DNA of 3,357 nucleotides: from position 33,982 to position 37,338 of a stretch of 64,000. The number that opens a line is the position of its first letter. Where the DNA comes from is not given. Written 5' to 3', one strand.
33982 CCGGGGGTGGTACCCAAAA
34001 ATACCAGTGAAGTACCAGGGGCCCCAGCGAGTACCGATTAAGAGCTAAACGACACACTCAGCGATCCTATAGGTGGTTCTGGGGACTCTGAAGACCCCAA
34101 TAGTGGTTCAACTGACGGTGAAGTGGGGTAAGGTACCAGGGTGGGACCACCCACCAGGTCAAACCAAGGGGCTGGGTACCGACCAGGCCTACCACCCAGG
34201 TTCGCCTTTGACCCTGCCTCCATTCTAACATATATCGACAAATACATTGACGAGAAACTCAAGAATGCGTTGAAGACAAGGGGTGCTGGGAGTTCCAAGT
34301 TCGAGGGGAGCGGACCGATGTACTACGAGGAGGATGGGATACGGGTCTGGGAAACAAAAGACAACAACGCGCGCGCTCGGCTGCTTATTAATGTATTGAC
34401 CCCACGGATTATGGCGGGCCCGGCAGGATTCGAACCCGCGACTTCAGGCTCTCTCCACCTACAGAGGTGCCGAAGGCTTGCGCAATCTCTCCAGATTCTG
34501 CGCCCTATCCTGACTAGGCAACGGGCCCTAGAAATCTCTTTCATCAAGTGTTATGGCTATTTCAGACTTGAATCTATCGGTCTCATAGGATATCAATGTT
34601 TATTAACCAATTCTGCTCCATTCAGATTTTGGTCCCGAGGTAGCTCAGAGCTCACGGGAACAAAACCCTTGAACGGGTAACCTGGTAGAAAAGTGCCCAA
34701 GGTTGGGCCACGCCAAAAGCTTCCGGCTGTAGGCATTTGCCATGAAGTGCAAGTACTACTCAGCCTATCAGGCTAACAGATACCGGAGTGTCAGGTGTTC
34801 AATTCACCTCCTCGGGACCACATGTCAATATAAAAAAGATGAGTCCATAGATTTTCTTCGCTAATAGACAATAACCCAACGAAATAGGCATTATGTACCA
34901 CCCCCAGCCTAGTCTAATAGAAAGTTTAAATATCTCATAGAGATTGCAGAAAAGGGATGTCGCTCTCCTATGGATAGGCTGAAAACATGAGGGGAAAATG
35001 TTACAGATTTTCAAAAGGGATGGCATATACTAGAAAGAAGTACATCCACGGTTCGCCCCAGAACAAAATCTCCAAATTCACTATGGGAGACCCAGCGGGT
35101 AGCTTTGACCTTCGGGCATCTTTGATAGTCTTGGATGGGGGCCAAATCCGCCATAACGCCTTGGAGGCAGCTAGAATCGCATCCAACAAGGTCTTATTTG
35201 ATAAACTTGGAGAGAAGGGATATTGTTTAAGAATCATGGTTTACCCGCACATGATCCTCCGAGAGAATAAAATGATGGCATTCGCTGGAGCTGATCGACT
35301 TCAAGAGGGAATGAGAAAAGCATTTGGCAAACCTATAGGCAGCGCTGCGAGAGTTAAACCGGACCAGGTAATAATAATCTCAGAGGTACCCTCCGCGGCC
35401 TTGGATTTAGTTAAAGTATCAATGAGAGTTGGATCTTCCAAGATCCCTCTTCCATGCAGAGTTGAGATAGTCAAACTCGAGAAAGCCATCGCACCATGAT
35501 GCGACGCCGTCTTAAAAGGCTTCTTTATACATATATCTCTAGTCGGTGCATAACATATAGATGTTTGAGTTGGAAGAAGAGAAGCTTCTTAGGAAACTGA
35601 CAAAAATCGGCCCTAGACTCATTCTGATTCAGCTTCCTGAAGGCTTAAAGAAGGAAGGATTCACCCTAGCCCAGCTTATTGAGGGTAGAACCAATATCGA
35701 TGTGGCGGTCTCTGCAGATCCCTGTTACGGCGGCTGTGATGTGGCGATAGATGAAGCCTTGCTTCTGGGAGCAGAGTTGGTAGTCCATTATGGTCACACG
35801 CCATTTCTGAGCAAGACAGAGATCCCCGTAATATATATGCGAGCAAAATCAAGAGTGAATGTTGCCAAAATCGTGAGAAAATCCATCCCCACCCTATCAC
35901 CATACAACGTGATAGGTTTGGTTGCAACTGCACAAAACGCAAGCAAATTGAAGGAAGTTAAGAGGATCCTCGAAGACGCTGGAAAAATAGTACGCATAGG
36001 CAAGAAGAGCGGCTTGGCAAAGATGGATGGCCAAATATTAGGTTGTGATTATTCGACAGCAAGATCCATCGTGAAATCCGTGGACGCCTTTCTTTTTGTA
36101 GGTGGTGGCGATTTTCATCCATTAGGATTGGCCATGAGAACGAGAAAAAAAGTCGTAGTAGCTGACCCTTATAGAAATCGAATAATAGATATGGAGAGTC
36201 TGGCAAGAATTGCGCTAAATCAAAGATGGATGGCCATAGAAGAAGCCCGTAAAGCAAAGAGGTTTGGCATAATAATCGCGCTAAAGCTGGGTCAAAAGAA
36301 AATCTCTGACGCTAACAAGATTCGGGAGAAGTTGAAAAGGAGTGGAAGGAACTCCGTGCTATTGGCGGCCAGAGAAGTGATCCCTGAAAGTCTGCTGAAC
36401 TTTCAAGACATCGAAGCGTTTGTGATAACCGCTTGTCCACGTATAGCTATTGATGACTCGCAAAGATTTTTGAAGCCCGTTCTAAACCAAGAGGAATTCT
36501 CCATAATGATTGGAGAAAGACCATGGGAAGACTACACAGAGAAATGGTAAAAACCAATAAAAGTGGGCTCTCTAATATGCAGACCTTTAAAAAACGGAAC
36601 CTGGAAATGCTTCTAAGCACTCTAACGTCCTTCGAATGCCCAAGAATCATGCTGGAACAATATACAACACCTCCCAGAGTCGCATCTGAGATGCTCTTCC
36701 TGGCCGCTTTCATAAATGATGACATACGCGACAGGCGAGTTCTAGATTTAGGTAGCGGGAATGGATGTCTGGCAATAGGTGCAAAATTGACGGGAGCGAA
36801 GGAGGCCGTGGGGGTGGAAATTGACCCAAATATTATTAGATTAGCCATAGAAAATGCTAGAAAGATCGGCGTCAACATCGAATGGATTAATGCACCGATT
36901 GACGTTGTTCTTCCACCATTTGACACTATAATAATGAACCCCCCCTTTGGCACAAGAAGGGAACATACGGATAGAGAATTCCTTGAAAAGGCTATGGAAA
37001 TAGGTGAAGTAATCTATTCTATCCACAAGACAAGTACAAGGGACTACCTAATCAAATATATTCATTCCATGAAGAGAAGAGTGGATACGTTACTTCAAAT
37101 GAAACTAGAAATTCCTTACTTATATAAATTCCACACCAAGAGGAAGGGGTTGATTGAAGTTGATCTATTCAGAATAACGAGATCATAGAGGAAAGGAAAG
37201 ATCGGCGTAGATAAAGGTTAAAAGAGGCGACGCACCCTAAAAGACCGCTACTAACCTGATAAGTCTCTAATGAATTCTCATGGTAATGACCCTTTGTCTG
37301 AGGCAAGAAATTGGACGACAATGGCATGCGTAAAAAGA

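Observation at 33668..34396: Helically phased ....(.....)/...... repeat array in a ~0.7 kb non-coding island beside tRNA-Arg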

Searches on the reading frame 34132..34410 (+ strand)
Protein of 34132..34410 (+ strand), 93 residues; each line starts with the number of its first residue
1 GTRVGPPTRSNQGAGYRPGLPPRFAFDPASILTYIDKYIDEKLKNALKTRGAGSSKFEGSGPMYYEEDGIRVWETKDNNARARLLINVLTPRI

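Call 17: find_related_loci(query=window:34132-34398:+, collection=viral_contigs, flank=5000)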
Query seq(89 aa) (89 aa) in viral_contigs; peptide patterns used: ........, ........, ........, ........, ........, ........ (x = any residue, [..] = any of these).
7 stretches matched a pattern, but none encodes a relative of the query by tblastn (E <= 1e-3).

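Call 56: search_protein_representatives(protein=window:34132-34410:+)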
Query: 93 residues. Proteins with E-value up to 0.001 (for the whole library): 4; up to 1e-10: 1; up to 1e-30: 1. The best 4 are listed.
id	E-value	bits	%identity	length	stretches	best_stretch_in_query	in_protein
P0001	1.4e-53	195.3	99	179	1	4-93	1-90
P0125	9.6e-10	54.9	32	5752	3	47-87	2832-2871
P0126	9.5e-05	38.9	56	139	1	24-66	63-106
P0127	5.8e-04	36.3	38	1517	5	10-75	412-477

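Call 60: find_encoding_contigs(protein=P0126, flank=6000, max_places=6)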
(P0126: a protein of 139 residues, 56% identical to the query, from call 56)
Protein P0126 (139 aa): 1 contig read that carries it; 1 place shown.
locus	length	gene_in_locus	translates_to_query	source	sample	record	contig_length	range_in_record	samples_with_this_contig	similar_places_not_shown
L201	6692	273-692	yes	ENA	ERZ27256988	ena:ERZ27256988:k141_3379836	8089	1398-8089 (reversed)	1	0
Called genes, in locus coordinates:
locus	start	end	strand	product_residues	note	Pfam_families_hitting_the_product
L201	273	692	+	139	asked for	-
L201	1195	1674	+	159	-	PF00252:Ribosomal_L16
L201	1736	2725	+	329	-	PF01866:Diphthamide_syn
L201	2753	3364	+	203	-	PF03602:Cons_hypoth95 (weak), PF05175:MTS, PF06325:PrmA, PF13847:Methyltransf_31, PF01170:UPF0020 (weak), PF13649:Methyltransf_25 (weak)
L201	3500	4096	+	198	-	PF14382:ECR1_N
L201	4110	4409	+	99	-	PF13656:RNA_pol_L_2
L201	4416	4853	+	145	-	PF11469:Ribonucleas_3_2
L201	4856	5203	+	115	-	PF02150:Zn_ribbon_RPB9, PF01096:Zn_ribbon_TFIIS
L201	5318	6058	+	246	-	PF00705:PCNA_N, PF04139:Rad9, PF02747:PCNA_C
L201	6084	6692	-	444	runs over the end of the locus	PF02881:SRP54_N, PF06414:Zeta_toxin (weak), PF00448:SRP54, PF02978:SRP_SPB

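Call 87: predict_structure(protein=P0126)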
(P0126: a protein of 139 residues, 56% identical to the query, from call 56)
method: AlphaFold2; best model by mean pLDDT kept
length: 139 residues; sequences in the alignment: 1
mean_pLDDT: 58.9   pTM: 0.21
mean pLDDT of the five models: 58.9, 58.3, 56.7, 56.4, 56.0
residues with pLDDT >= 90: 1; 70-90: 22; 50-70: 88; < 50: 28
segments of 3 or more residues with pLDDT < 50: 11-14, 43-45, 96-99
pLDDT, mean of each block of 10 residues (from residue 1): 55 50 56 52 52 54 80 87 70 51 50 58 57 52
secondary structure, 60 per line:
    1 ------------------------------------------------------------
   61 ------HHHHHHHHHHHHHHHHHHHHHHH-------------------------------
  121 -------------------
elements in order: H67-89
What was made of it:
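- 34207..34278 (+): Best-conserved coding stretch, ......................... It is the only predicted helix. AlphaFold2 on P0126 predicts a helix at residues 67-89 with pLDDT 80-87, and about 50-58 elsewhere (call 87).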

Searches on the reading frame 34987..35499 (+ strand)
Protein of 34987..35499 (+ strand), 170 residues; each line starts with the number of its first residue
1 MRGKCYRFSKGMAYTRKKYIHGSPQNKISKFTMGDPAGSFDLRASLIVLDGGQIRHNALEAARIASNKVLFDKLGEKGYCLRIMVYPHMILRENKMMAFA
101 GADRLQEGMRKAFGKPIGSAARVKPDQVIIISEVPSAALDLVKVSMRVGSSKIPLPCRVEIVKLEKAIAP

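Call 11: search_protein_families(library=pfam, max_evalue=1, proteins=[window:34987-35499:+])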
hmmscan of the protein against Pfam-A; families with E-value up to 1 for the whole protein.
window:34987-35499:+ (170 aa): 1 family
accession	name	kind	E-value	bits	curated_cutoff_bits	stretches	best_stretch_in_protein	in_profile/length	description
PF00252.24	Ribosomal_L16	-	4.4e-26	91.8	27.9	1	10-159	2-131/132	Ribosomal protein L16p/L10e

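Call 13: find_related_loci(query=window:34987-35499:+, collection=genome_contigs, flank=6000)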
Query window:34987-35499:+ (170 aa) in genome_contigs; peptide patterns used: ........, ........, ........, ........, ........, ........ (x = any residue, [..] = any of these).
524 stretches matched a pattern; 315 encode a relative of the query (tblastn E <= 1e-3); the best 80 are kept; 80 distinct loci.
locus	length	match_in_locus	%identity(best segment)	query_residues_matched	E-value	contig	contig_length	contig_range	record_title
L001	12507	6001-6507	60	1-169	2e-70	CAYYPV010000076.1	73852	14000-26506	MAG TPA_asm: uncultured Candidatus Bathyarchaeia archaeon isolate SRP140028_co1_630 genome assembly, contig: k141_285298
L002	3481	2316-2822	59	1-169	7e-66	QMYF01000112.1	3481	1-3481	MAG: Candidatus Hecatellales archaeon isolate B24_G17 B24_Guay17_scaffold_17653, whole genome shotgun sequence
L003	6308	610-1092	61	1-161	1e-64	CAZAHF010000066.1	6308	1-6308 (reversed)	MAG TPA_asm: uncultured Candidatus Bathyarchaeia archaeon isolate binchicken_co184_336 genome assembly, contig: NODE_262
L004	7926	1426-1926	59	1-167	2e-64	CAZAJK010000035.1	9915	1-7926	MAG TPA_asm: uncultured Candidatus Bathyarchaeia archaeon isolate SRP141552_co1_237 genome assembly, contig: NODE_3349_l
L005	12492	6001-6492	59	1-164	2e-63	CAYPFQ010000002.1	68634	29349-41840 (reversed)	MAG TPA_asm: uncultured Candidatus Bathyarchaeia archaeon isolate binchicken_co124_364 genome assembly, contig: NODE_61_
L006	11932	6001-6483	60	1-161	3e-63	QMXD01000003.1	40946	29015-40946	MAG: Candidatus Hecatellales archaeon isolate B76_G16 B76_Guay16_scaffold_00252, whole genome shotgun sequence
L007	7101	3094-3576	57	1-161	2e-62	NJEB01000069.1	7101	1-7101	MAG: Candidatus Hecatellales archaeon ex4484_218 ex4484_218_scaffold_27377_length_7101__count_1012, whole genome shotgun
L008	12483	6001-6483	57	1-161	7e-62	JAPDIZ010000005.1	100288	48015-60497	MAG: Candidatus Bathyarchaeota archaeon isolate S4B2_HD70 c_000000000079, whole genome shotgun sequence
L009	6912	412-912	56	1-167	2e-61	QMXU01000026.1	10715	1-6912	MAG: Candidatus Hecatellales archaeon isolate B35_G15 B35_Guay15_scaffold_01532, whole genome shotgun sequence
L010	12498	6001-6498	56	1-166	4e-61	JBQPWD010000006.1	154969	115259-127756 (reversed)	MAG: Candidatus Bathyarchaeota archaeon isolate SZTDM_202302_bins_159 SZTDM_202302_bins_159_scaffold_6, whole genome sho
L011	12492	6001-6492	55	1-164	2e-60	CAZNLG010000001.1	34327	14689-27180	MAG TPA_asm: uncultured Candidatus Bathyarchaeia archaeon isolate binchicken_co184_645 genome assembly, contig: NODE_171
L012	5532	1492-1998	55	1-169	3e-60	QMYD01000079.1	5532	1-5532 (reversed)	MAG: Candidatus Hecatellales archaeon isolate B26_G17 B26_Guay17_scaffold_06953, whole genome shotgun sequence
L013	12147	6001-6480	58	1-161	3e-59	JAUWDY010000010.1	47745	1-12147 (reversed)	MAG: Candidatus Bathyarchaeota archaeon isolate CSMAG_2176 CSMAG_2176_k141_1596029_length_47745_cov_16.9926, whole genom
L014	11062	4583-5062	59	11-170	5e-59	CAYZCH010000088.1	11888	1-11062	MAG TPA_asm: uncultured Desulfurococcales archaeon isolate binchicken_co219_434 genome assembly, contig: k141_272461, wh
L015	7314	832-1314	57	1-161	8e-59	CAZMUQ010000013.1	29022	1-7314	MAG TPA_asm: uncultured Candidatus Bathyarchaeia archaeon isolate binchicken_co184_348 genome assembly, contig: NODE_233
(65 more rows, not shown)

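Call 14: find_encoding_contigs(protein=window:34987-35499:+, flank=6000, max_places=10)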
Protein window:34987-35499:+ (170 aa): 1 contig read that carries it; 1 place shown.
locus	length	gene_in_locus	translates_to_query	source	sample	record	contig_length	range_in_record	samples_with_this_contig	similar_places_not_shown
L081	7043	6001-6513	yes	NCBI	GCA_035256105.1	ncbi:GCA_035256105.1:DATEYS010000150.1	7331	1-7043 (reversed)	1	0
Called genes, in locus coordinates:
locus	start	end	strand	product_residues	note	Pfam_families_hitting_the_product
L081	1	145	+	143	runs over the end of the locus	PF00459:Inositol_P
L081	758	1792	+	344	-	PF00586:AIRS, PF02769:AIRS_C (weak)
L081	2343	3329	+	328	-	PF00296:Bac_luciferase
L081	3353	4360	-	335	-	PF00296:Bac_luciferase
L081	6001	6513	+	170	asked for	PF00252:Ribosomal_L16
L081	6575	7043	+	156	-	PF01866:Diphthamide_syn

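Call 24: find_related_loci(query=window:34987-35499:+, collection=metagenome_contigs, flank=5000)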
Query window:34987-35499:+ (170 aa) in metagenome_contigs; peptide patterns used: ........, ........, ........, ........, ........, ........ (x = any residue, [..] = any of these).
599 stretches matched a pattern (row limit reached: there are more); 362 encode a relative of the query (tblastn E <= 1e-3); the best 80 are kept; 80 distinct loci.
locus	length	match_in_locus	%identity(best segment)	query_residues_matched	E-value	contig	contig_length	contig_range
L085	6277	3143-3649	60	1-169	2e-70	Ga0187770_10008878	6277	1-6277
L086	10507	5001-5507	62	1-169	1e-70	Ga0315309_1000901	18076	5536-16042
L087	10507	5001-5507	62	1-169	1e-70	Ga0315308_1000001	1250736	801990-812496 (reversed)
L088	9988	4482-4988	62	1-169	1e-70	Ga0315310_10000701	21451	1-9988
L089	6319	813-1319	62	1-169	5e-67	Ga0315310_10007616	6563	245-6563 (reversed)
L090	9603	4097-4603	62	1-169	2e-66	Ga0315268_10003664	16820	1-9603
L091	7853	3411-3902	62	1-164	4e-66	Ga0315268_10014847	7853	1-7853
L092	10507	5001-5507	62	1-169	3e-66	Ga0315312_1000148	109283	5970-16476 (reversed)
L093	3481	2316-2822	59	1-169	5e-66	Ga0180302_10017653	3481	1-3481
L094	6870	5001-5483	61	1-161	1e-64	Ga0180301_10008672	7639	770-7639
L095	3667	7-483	60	11-169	8e-64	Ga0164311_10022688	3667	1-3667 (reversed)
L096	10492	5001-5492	59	1-164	2e-63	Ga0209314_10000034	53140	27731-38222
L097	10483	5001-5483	60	1-161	3e-63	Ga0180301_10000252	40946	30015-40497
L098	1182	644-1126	58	1-161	3e-66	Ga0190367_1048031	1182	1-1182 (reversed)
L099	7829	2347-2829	57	1-161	1e-62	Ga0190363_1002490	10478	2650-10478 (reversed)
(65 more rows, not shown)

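Call 32: find_homologous_proteins(query=window:34987-35499:+, max_evalue=1e-40)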
Query window:34987-35499:+ (170 aa): 2677 proteins with E <= 1e-40 among 5137 candidates; the best 120 are listed.
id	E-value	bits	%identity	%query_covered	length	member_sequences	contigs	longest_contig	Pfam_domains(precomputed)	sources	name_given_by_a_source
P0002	1.5e-105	368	99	100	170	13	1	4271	PF00252.25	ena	-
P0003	8.4e-93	326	86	99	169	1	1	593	PF00252.25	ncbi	-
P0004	1.8e-83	296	83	98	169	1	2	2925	PF00252.25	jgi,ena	-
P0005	2.4e-82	292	81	99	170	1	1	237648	PF00252.25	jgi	jgi:large subunit ribosomal protein L10e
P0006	3.2e-67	243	72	99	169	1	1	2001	PF00252.25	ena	-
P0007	7.9e-64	232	65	96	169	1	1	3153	PF00252.25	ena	-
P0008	9.7e-64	232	62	99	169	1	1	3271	PF00252.25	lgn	-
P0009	4.0e-63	230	64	96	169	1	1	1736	PF00252.25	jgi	jgi:large subunit ribosomal protein L10e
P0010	4.6e-63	230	62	99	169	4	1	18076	PF00252.25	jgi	-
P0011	1.5e-62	228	61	99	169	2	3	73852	PF00252.25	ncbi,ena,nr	ncbi:MAG TPA: 50S ribosomal protein L16 [archaeon]|nr:50S ribosomal protein L16 [archaeon]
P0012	2.7e-60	221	60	96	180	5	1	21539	PF00252.25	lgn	-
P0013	1.7e-59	218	59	99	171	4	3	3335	PF00252.25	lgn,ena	-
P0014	2.9e-59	217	62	96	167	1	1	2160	PF00252.25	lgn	-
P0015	3.6e-59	217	62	99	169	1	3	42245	PF00252.25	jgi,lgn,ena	jgi:large subunit ribosomal protein L10e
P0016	5.1e-59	216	60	96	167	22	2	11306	PF00252.25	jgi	-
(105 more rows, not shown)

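Call 33: find_encoding_contigs(protein=P0005, flank=10000, max_places=4)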
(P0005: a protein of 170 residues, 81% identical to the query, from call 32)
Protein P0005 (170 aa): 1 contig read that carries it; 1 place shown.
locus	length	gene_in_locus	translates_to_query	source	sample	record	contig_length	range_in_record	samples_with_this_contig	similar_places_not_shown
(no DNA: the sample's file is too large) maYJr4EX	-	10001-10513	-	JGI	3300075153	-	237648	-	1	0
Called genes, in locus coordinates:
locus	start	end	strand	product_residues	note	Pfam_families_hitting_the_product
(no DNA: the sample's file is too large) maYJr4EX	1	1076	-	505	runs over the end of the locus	PF01979:Amidohydro_1, PF07969:Amidohydro_3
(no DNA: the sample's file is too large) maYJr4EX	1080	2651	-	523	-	PF00496:SBP_bac_5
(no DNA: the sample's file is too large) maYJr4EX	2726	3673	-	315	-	PF00005:ABC_tran, PF13304:AAA_21 (weak), PF08352:oligo_HPY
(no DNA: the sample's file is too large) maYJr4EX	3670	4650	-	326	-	PF00005:ABC_tran, PF08352:oligo_HPY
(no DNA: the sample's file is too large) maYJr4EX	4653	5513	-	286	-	PF12911:OppC_N, PF00528:BPD_transp_1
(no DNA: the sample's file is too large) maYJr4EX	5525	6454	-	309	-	PF19300:BPD_transp_1_N, PF00528:BPD_transp_1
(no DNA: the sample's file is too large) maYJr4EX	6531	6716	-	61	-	-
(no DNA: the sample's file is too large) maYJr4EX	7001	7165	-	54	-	-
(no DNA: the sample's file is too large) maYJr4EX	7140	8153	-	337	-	PF00296:Bac_luciferase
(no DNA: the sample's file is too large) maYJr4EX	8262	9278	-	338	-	PF00296:Bac_luciferase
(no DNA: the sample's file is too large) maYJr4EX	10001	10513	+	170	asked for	PF00252:Ribosomal_L16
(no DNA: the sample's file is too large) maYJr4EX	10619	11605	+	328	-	PF01866:Diphthamide_syn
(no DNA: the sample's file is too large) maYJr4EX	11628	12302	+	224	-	PF05175:MTS, PF03602:Cons_hypoth95 (weak), PF06325:PrmA, PF13847:Methyltransf_31 (weak)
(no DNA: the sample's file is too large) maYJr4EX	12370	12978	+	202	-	PF14382:ECR1_N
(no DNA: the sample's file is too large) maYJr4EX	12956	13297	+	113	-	PF01193:RNA_pol_L (faint), PF13656:RNA_pol_L_2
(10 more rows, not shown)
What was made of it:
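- In a more distant relative the LLM-L10e gap is 722 bp, against 1640 bp here (call 33).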

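Call 34: find_encoding_contigs(protein=P0004, flank=5000, max_places=4)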
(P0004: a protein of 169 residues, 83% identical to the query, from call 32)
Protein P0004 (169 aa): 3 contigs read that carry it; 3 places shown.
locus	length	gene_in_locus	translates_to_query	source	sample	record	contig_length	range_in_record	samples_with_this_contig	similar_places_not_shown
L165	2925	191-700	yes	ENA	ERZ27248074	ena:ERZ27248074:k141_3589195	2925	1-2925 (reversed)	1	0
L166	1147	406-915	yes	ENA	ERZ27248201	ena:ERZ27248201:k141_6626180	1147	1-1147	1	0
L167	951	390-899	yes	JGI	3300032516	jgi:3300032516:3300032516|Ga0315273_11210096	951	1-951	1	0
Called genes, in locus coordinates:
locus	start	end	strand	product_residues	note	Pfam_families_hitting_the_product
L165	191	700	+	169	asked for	PF00252:Ribosomal_L16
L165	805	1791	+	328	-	PF01866:Diphthamide_syn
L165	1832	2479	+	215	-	PF05175:MTS, PF06325:PrmA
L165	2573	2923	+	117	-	?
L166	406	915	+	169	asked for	PF00252:Ribosomal_L16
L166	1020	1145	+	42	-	?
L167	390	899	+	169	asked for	PF00252:Ribosomal_L16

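Call 35: find_encoding_contigs(protein=P0002, flank=5000, max_places=4)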
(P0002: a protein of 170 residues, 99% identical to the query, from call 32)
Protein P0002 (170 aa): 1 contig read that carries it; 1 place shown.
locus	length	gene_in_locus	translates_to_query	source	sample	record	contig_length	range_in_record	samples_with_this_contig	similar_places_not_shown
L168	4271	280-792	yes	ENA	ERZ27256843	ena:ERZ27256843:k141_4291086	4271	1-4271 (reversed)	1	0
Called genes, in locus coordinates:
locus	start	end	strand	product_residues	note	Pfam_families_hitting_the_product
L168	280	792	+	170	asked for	PF00252:Ribosomal_L16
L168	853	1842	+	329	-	PF01866:Diphthamide_syn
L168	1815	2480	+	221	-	PF03602:Cons_hypoth95 (weak), PF05175:MTS, PF01170:UPF0020 (weak), PF06325:PrmA, PF13847:Methyltransf_31, PF13649:Methyltransf_25 (weak)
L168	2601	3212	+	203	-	PF14382:ECR1_N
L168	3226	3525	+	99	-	PF13656:RNA_pol_L_2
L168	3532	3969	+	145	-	PF11469:Ribonucleas_3_2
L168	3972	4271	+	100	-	?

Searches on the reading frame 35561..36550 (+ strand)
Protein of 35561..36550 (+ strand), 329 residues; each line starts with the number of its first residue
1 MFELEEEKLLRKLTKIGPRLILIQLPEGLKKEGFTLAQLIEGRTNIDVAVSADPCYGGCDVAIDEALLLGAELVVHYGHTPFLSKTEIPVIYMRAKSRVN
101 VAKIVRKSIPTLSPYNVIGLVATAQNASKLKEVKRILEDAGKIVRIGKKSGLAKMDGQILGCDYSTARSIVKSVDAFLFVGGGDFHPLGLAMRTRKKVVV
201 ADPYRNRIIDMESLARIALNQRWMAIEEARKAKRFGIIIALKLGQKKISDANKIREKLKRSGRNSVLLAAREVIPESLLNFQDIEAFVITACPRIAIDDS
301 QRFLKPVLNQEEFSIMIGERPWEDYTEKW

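Call 11: search_protein_families(library=pfam, max_evalue=1, proteins=[window:35561-36550:+])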
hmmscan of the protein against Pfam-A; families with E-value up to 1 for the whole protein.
window:35561-36550:+ (329 aa): 3 families
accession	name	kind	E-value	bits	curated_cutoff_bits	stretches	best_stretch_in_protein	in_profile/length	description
PF01866.22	Diphthamide_syn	-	3.7e-82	276.6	33.2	1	25-325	1-301/302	Putative diphthamide synthesis protein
PF14419.11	SPOUT_MTase_2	-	0.0023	17.8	28.4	1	232-297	92-154/173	AF2226-like SPOUT RNA Methylase fused to THUMP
PF07722.19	Peptidase_C26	-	0.16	12.2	20.5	1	163-207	48-92/219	Peptidase C26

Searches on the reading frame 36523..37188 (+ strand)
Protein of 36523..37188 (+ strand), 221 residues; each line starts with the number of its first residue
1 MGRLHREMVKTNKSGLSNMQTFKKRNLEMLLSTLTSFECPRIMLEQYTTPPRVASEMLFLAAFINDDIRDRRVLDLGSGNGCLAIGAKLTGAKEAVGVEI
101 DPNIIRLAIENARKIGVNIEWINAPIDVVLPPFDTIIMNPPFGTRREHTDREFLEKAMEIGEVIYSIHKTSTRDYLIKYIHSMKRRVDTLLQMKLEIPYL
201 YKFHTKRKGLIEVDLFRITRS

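Call 31: search_protein_families(library=pfam, max_evalue=0.00001, proteins=[window:36523-37188:+])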
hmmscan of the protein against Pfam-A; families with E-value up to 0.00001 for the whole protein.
window:36523-37188:+ (221 aa): 6 families
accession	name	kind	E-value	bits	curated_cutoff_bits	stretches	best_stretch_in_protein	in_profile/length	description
PF05175.20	MTS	-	5e-11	43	23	1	60-158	23-127/170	Methyltransferase small domain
PF06325.19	PrmA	-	1e-10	42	22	1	69-139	161-233/296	Ribosomal protein L11 methyltransferase (PrmA)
PF13847.12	Methyltransf_31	-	1.4e-07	31.8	27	1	71-141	5-83/145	Methyltransferase domain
PF13649.12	Methyltransf_25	-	3.5e-07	31.3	27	1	73-155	1-87/97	Methyltransferase domain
PF03602.21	Cons_hypoth95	-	3.8e-07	30.4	24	1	63-185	35-170/182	Conserved hypothetical protein 95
PF01170.24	UPF0020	-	5.3e-06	26.7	22.3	1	94-149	78-138/197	RMKL-like, methyltransferase domain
